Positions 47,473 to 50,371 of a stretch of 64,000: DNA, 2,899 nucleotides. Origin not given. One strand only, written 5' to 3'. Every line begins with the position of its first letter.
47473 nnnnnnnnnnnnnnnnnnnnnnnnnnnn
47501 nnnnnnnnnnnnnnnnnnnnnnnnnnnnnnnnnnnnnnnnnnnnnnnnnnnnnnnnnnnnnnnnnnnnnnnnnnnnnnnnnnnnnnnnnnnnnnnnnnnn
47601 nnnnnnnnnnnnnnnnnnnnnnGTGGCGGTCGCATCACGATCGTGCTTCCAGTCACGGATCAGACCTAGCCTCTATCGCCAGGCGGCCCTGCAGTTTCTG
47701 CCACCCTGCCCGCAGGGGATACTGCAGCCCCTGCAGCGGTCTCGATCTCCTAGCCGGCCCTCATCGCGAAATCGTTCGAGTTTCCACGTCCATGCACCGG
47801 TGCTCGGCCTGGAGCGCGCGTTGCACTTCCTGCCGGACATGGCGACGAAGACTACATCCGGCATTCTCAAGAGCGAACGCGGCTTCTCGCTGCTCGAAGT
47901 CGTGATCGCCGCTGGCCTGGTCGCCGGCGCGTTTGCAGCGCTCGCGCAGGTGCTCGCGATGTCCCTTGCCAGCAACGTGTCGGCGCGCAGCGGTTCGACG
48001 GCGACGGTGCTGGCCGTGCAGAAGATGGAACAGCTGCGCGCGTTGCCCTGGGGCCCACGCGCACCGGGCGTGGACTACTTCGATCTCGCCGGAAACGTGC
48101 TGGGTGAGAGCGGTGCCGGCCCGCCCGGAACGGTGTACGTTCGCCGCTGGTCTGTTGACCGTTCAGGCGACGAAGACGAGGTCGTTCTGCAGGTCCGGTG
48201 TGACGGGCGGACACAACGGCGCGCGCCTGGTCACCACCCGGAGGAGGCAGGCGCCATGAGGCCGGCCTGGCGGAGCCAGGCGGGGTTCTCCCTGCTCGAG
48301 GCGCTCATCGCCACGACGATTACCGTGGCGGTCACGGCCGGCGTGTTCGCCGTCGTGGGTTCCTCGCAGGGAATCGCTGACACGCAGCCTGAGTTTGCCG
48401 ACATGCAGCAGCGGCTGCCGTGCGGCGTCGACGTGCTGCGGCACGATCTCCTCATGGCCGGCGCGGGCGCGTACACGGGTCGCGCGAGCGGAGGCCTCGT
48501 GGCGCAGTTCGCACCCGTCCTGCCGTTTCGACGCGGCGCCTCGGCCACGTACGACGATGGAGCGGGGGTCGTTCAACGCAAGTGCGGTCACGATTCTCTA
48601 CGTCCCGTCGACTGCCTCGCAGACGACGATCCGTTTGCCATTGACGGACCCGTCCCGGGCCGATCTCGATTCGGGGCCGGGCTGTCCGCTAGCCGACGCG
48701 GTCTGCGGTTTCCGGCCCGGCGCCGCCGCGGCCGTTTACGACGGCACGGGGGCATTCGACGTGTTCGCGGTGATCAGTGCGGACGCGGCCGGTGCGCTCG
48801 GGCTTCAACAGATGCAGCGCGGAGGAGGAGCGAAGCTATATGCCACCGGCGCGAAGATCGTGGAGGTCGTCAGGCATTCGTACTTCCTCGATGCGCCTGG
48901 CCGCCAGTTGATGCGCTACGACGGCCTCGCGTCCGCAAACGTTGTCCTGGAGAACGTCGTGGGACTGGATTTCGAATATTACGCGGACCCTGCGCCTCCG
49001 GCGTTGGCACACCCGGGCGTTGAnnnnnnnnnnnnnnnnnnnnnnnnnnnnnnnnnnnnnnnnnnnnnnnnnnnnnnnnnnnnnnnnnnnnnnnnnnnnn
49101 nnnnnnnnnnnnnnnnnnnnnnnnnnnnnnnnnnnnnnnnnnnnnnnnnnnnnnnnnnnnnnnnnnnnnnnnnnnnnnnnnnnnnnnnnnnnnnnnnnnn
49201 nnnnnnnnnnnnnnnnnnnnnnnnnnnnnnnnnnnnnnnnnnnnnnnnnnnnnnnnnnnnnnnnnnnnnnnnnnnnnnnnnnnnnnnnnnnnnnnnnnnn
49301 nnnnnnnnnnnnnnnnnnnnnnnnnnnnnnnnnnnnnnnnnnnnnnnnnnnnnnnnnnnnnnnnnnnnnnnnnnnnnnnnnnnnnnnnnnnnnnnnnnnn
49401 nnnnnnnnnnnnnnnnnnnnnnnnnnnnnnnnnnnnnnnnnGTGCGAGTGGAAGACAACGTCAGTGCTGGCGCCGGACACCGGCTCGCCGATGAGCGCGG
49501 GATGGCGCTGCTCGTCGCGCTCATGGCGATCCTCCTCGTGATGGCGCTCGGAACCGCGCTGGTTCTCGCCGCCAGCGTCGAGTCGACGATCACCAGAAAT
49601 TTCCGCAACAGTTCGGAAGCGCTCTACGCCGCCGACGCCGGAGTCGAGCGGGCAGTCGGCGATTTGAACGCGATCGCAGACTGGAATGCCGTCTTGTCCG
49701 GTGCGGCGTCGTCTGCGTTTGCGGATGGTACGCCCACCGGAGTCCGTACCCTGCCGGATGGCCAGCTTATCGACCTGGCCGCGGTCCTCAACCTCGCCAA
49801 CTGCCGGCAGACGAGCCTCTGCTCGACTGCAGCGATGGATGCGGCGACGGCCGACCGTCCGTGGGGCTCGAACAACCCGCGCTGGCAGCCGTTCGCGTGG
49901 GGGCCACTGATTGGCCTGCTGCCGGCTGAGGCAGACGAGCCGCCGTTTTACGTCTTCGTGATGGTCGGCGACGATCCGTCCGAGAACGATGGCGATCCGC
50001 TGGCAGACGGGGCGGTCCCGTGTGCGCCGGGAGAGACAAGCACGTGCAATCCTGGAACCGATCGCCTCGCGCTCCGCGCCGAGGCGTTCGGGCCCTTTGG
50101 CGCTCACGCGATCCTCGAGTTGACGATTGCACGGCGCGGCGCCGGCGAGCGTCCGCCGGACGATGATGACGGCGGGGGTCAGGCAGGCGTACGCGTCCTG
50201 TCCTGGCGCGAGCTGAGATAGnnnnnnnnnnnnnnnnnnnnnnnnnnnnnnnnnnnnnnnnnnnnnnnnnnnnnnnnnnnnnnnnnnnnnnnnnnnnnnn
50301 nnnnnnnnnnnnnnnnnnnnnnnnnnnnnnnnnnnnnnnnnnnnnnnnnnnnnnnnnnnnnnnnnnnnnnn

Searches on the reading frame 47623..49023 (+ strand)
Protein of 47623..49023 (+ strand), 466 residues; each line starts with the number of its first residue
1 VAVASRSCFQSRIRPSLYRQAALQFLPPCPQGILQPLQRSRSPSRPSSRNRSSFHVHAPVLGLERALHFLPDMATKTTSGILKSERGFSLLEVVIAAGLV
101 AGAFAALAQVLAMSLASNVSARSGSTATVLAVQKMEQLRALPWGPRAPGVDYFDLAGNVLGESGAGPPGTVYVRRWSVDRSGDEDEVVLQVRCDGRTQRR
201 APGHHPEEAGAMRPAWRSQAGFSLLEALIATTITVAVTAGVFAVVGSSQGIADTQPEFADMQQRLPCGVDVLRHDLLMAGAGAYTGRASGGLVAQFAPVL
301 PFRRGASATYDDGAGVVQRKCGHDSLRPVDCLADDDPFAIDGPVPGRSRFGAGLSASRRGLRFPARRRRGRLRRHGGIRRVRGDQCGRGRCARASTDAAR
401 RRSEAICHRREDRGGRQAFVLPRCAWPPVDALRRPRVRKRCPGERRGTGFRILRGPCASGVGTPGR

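Call 55: search_protein_families(library=pfam, proteins=[window:47623-49023:+], max_evalue=0.0001)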
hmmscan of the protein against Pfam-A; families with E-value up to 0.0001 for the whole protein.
window:47623-49023:+ (466 aa): 1 family
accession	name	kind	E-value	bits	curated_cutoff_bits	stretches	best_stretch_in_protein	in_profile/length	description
PF07963.17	N_methyl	-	4.2e-09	36.1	21.2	0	216-242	1-27/27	Prokaryotic N-terminal methylation motif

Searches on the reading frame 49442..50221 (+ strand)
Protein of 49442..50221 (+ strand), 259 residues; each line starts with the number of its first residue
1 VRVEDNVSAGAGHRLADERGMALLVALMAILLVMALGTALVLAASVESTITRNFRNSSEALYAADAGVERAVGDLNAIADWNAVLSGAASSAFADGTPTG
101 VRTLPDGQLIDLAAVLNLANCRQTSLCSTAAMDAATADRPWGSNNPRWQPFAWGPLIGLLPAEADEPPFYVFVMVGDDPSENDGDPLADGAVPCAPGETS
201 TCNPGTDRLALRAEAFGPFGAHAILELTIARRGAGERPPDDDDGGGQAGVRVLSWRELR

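Call 55: search_protein_families(library=pfam, proteins=[window:49442-50221:+], max_evalue=0.0001)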
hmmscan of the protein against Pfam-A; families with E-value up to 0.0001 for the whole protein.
window:49442-50221:+ (259 aa): 1 family
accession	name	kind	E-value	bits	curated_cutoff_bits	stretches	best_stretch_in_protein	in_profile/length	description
PF14341.11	PilX_N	-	1.8e-06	28.3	25.5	1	19-69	1-51/51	PilX N-terminal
